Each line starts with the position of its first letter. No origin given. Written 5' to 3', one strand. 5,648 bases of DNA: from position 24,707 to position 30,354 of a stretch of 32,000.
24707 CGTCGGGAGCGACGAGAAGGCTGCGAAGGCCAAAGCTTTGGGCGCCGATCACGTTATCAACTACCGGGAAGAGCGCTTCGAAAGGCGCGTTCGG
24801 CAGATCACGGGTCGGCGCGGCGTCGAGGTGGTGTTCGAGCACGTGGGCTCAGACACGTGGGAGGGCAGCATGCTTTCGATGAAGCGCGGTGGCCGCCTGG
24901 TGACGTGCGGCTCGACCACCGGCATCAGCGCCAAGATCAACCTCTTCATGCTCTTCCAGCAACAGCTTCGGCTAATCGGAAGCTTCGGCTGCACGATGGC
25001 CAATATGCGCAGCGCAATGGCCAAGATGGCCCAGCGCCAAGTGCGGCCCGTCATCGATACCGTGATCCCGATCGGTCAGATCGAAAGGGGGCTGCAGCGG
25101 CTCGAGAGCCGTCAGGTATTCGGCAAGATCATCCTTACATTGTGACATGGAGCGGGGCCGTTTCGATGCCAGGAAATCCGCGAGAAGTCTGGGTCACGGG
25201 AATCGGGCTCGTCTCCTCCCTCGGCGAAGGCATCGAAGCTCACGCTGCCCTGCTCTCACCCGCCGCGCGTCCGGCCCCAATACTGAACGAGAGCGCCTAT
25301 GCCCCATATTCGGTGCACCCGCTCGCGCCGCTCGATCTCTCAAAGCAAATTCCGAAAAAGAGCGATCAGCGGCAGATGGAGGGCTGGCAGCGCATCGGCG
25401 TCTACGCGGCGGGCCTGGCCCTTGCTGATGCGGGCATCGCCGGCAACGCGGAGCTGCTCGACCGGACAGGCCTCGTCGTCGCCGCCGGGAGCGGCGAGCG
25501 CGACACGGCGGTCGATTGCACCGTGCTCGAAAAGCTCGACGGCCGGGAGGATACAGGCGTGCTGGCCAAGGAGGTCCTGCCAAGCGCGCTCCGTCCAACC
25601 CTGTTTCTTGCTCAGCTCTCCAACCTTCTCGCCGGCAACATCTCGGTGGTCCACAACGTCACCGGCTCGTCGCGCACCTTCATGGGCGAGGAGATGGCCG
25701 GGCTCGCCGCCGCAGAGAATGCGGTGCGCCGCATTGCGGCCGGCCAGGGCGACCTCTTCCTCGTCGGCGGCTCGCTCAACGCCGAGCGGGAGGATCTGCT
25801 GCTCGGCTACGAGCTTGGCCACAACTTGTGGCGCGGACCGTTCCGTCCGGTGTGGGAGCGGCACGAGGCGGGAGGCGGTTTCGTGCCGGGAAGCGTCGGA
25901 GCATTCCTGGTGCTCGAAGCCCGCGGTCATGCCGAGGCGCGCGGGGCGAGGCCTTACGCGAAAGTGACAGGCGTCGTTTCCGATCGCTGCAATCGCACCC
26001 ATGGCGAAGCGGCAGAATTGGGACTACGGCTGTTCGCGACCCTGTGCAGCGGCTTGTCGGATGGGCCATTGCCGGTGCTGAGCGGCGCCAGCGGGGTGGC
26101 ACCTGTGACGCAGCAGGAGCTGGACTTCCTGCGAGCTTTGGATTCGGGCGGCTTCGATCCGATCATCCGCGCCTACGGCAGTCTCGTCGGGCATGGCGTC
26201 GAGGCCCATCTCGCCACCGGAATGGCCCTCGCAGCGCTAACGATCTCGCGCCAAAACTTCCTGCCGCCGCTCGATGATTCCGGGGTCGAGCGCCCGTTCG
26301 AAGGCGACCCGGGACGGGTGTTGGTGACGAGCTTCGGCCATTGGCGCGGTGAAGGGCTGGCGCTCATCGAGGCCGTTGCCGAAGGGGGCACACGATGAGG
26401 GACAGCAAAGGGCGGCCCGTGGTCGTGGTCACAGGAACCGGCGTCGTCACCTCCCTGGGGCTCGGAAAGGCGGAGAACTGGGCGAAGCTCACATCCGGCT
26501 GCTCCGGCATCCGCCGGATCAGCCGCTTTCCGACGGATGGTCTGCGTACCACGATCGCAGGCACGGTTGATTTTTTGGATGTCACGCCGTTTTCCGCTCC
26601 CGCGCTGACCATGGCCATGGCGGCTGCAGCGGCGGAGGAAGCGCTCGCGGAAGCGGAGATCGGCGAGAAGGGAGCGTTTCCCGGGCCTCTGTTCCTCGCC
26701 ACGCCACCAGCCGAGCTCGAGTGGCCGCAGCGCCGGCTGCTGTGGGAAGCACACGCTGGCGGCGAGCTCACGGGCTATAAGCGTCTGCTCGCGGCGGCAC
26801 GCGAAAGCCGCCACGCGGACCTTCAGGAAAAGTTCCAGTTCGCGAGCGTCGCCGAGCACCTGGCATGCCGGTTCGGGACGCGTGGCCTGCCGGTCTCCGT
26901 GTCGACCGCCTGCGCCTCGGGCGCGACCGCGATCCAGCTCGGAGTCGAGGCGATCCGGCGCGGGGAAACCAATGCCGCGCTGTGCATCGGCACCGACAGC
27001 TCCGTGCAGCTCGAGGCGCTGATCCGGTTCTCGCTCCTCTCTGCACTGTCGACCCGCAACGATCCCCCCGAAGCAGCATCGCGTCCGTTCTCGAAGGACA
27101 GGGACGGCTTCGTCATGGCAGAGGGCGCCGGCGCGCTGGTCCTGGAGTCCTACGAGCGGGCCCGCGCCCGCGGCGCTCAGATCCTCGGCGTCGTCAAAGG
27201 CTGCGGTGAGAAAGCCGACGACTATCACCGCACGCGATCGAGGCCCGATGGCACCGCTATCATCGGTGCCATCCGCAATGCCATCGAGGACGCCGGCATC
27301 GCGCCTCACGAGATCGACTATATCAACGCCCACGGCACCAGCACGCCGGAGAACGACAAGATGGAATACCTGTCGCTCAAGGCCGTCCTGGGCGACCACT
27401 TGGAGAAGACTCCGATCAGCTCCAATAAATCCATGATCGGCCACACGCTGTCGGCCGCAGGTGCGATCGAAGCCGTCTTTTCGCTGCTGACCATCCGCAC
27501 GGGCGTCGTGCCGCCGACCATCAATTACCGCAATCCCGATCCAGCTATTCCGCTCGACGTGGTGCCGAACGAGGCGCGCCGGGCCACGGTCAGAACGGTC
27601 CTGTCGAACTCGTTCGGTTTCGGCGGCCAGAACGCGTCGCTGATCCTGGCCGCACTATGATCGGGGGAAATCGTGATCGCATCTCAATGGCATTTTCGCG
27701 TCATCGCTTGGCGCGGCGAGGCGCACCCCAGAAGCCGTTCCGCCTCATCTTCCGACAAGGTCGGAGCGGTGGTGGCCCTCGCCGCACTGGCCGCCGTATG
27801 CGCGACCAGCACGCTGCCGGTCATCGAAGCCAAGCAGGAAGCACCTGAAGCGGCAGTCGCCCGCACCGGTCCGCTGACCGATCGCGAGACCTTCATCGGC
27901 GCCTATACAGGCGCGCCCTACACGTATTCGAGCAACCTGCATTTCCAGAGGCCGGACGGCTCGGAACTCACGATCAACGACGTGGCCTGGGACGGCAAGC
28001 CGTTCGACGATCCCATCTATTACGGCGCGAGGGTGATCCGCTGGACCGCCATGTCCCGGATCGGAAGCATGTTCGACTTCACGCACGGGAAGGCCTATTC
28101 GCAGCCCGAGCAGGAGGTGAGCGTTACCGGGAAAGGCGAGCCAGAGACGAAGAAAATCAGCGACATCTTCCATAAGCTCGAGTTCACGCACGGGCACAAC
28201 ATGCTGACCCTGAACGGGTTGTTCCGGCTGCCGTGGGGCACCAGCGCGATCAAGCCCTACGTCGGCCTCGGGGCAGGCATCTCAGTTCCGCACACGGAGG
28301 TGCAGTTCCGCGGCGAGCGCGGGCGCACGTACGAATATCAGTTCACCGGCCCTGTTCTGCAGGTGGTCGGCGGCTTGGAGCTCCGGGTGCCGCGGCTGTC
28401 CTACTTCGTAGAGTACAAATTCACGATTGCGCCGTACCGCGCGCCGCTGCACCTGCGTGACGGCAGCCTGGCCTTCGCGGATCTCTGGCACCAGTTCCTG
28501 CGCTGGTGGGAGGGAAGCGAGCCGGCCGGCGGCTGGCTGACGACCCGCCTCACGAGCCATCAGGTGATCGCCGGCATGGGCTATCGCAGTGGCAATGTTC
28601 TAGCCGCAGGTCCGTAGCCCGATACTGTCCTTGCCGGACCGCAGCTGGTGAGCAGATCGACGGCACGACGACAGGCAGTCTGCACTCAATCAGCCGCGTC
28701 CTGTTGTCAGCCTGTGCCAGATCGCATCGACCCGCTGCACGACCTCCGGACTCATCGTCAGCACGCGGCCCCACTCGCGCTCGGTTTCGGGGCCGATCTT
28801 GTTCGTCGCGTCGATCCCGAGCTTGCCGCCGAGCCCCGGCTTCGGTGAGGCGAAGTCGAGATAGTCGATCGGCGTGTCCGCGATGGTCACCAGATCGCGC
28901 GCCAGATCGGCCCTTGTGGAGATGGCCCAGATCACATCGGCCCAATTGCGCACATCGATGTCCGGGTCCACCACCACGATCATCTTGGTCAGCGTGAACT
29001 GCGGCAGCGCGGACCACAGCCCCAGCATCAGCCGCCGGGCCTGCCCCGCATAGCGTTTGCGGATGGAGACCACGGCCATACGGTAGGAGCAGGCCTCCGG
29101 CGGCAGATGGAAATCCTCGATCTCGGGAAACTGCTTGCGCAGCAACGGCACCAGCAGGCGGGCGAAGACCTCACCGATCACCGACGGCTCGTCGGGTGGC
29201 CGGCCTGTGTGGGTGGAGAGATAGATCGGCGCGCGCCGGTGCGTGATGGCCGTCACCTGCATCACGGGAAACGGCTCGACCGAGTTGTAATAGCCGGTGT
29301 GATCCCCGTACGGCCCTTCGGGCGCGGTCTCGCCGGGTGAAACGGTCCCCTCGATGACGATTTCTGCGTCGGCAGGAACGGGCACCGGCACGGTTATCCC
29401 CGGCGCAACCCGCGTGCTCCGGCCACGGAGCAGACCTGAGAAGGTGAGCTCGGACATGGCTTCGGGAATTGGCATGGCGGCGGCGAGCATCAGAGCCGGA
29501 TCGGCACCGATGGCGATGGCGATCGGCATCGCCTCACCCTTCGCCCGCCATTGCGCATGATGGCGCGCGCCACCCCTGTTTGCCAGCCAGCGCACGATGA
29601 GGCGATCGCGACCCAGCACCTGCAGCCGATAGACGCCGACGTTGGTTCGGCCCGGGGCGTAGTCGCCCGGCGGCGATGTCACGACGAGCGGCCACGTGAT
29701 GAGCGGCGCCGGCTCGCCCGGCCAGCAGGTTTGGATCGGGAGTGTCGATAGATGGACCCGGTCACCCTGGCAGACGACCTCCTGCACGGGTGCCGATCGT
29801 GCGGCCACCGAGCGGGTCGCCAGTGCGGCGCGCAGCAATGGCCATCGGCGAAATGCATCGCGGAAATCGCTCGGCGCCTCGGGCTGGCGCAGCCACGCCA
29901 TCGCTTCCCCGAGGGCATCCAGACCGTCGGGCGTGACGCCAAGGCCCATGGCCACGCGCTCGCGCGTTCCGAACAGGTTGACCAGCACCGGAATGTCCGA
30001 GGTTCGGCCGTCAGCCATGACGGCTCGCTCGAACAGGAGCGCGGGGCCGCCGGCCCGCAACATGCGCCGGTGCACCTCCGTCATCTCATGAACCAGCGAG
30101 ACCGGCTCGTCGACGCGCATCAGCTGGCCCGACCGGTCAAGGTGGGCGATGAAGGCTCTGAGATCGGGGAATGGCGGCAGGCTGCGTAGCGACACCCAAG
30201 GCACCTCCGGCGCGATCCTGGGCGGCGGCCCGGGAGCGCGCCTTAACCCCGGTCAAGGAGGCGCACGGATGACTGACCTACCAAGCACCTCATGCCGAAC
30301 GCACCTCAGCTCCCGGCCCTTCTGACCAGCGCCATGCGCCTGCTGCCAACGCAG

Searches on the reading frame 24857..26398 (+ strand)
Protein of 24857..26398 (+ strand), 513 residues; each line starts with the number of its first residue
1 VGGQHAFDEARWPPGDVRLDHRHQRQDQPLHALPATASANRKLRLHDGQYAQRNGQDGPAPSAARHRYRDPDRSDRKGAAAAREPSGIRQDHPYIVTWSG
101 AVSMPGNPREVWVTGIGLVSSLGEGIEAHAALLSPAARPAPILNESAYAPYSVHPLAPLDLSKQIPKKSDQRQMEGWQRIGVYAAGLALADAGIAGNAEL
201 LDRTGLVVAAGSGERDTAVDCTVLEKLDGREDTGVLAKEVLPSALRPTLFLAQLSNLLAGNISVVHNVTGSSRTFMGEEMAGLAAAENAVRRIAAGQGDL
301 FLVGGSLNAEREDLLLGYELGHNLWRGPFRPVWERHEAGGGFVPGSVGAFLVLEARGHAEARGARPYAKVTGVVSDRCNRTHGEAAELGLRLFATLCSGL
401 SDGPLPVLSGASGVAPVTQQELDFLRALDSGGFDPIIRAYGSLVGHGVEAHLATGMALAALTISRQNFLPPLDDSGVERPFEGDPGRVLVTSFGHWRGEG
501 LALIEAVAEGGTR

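Call 5: search_protein_families(library=pfam, proteins=[window:24857-26398:+], max_evalue=0.01)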
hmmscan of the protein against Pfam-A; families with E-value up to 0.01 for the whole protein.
window:24857-26398:+ (513 aa): 1 family
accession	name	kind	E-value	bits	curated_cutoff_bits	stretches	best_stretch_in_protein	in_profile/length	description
PF00109.32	ketoacyl-synt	-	1.4e-13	51.5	20.8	1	161-355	71-248/252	Beta-ketoacyl synthase, N-terminal domain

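Call 7: search_protein_families(library=ncbifam, proteins=[window:24857-26398:+], max_evalue=0.01)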
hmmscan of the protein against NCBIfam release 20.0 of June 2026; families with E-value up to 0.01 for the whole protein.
window:24857-26398:+ (513 aa): 13 families
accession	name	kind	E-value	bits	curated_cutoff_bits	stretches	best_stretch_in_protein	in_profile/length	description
NF005084.0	PRK06519.1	equivalog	5.4e-161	536.1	320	1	107-507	4-396/397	beta-ketoacyl-ACP synthase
NF005589.0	PRK07314.1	subfamily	8.5e-23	80.8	387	1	109-373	4-261/413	beta-ketoacyl-ACP synthase II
TIGR03150.1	fabF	equivalog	2.5e-21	75.9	493.75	1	110-374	2-259/407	beta-ketoacyl-ACP synthase II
NF006434.0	PRK08722.1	equivalog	3.9e-14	52.3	759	1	109-373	4-261/414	beta-ketoacyl-ACP synthase II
NF004970.0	PRK06333.1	subfamily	2.5e-13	49.6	525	1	109-373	4-271/424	beta-ketoacyl-ACP synthase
NF006274.0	PRK08439.1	equivalog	8.2e-10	38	621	1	110-373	3-259/406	beta-ketoacyl-ACP synthase II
NF005935.0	PRK07967.1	equivalog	5.8e-09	35.3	630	1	109-452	2-338/406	beta-ketoacyl-ACP synthase I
NF005490.0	PRK07103.1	equivalog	5.9e-09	35.5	445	1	109-374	4-269/414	polyketide beta-ketoacyl:acyl carrier protein synthase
NF006587.0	PRK09116.1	equivalog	1.1e-08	34.2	470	1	109-376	2-263/408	beta-ketoacyl-ACP synthase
NF058662.1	cispenta_AmcF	equivalog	2.9e-06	26.5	325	1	340-375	186-221/369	cispentacin biosynthesis acyltransferase subunit AmcF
NF004618.0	PRK05952.1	equivalog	5.9e-06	25.4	455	1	110-374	3-239/384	beta-ketoacyl-ACP synthase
NF005916.1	PRK07910.1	equivalog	0.00027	20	560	1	340-373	236-269/418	KasA/KasB family beta-ketoacyl-ACP synthase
NF005076.0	PRK06501.1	equivalog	0.0029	16.6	629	0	111-129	13-31/425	beta-ketoacyl-ACP synthase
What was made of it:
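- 25166..26398 (+): FabF2XL-like non-catalytic KS partner, pair b. NF005084 536 bits (call 7).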

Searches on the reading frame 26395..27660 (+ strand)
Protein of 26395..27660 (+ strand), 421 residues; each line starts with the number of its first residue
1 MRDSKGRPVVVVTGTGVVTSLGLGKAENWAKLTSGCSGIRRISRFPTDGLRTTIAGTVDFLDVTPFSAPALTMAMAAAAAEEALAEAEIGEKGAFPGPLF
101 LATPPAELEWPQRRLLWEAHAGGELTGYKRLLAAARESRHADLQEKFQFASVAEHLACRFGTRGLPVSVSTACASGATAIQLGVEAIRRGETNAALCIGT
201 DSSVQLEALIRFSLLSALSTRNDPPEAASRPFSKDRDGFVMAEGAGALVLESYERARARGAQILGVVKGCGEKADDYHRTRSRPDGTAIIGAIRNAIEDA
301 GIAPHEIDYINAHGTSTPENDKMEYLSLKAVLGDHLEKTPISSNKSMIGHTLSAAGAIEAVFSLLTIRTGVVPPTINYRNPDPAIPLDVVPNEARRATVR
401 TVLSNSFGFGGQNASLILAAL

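Call 5: search_protein_families(library=pfam, proteins=[window:26395-27660:+], max_evalue=0.01)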
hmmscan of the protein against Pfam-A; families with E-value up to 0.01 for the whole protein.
window:26395-27660:+ (421 aa): 4 families
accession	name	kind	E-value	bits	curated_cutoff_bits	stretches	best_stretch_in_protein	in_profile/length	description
PF02801.28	Ketoacyl-synt_C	-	9e-37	126.1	20.8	1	264-378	1-118/119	Beta-ketoacyl synthase, C-terminal domain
PF00109.32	ketoacyl-synt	-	8.4e-32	111.2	20.8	1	10-256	4-252/252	Beta-ketoacyl synthase, N-terminal domain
PF00108.29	Thiolase_N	-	0.00021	21.2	26.4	1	155-202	65-114/260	Thiolase, N-terminal domain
PF08545.16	ACP_syn_III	-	0.0014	18.9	24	0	169-202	3-36/80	3-Oxoacyl-[acyl-carrier-protein (ACP)] synthase III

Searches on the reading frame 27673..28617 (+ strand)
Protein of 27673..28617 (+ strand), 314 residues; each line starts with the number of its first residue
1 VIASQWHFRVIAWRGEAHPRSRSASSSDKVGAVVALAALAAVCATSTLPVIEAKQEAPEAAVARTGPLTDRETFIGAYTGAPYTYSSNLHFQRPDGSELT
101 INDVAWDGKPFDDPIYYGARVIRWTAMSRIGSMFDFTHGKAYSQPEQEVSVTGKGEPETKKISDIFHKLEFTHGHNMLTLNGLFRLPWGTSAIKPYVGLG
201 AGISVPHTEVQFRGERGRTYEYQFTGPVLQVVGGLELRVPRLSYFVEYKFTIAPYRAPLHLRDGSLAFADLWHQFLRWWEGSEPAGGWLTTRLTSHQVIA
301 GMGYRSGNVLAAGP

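Call 6: search_protein_families(library=pfam, proteins=[window:27673-28617:+], max_evalue=0.01)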
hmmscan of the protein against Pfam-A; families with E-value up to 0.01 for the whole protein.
window:27673-28617:+ (314 aa): 0 families

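Call 7: search_protein_families(library=ncbifam, proteins=[window:27673-28617:+], max_evalue=0.01)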
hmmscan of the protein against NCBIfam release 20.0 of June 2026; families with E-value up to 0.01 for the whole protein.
window:27673-28617:+ (314 aa): 0 families

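Call 47: search_protein_families(library=pfam, proteins=[window:27673-28617:+], max_evalue=5)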
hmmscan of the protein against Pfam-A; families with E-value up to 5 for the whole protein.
window:27673-28617:+ (314 aa): 0 families

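Call 72: search_solved_structures(query=A5, max_evalue=10, show_alignments=1)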
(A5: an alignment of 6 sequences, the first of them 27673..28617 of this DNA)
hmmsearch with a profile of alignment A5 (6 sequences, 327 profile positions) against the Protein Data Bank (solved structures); distinct sequences matched with E-value up to 10: 1.
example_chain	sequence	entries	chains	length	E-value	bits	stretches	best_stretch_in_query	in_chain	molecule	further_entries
2fiw_A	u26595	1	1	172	0.48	12.7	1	36-96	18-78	GCN5-related N-acetyltransferase:Aminotransferase, class-II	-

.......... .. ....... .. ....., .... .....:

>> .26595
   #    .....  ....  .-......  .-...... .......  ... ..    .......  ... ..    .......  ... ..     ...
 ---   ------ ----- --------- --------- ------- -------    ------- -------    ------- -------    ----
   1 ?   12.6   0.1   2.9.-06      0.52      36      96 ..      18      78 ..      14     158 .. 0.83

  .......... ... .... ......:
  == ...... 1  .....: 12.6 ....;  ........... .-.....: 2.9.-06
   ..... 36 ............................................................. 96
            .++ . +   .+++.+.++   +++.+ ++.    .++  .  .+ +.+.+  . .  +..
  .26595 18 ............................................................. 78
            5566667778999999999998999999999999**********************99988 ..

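Call 76: predict_structure(protein=window:27673-28617:+)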
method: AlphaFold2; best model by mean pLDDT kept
length: 314 residues; sequences in the alignment: 1
mean_pLDDT: 33.4   pTM: 0.25
mean pLDDT of the five models: 33.4, 30.5, 30.5, 27.9, 24.8
residues with pLDDT >= 90: 0; 70-90: 0; 50-70: 6; < 50: 308
segments of 3 or more residues with pLDDT < 50: 1-179, 181-183, 185-217, 225-314
pLDDT, mean of each block of 10 residues (from residue 1): 28 30 38 35 33 29 30 27 30 36 32 28 25 23 28 28 39 42 44 36 35 46 45 35 32 26 29 38 37 33 39 36
secondary structure, 60 per line:
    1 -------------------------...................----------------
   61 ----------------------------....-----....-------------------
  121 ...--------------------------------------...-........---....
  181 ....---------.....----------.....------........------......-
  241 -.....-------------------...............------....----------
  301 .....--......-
elements in order: H26-44 E89-92 E98-101 E166-173 E177-184 E194-198 E209-213 E220-227 E234-239 E242-246 H266-280 E287-290 E301-305 E308-313
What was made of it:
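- Tried and rejected: orf314 structure: the single-sequence AF2 model is unusable (pLDDT 33, call 76), and a profile search of PDB sequences found nothing (call 72).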

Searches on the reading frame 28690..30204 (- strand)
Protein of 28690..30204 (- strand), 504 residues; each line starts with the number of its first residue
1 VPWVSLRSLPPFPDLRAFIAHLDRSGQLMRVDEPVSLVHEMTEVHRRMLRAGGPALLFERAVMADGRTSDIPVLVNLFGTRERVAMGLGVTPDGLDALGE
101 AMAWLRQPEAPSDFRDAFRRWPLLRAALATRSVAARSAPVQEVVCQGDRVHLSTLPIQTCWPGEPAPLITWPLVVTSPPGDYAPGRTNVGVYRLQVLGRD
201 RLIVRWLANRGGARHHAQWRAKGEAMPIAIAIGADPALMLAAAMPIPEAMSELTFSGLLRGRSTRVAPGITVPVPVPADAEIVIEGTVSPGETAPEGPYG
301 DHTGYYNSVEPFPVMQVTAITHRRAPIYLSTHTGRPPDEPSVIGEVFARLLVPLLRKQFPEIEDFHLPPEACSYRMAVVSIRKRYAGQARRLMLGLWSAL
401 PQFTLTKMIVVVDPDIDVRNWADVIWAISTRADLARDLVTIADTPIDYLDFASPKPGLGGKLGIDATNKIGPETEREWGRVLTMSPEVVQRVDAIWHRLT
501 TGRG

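Call 6: search_protein_families(library=pfam, proteins=[window:28690-30204:-], max_evalue=0.01)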
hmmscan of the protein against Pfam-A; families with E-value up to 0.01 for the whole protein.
window:28690-30204:- (504 aa): 3 families
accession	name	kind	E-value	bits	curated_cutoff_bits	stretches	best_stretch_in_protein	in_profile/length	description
PF01977.22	UbiD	-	3e-78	262.2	23.3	1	133-336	3-206/206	3-octaprenyl-4-hydroxybenzoate carboxy-lyase Rift-related domain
PF20696.2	UbiD_C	-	1.1e-45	155.2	24.2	1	342-466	2-127/127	3-octaprenyl-4-hydroxybenzoate carboxy-lyase C-terminal domain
PF20695.2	UbiD_N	-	1.6e-24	86.2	24.3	1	19-102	1-78/78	3-octaprenyl-4-hydroxybenzoate carboxy-lyase N-terminal domain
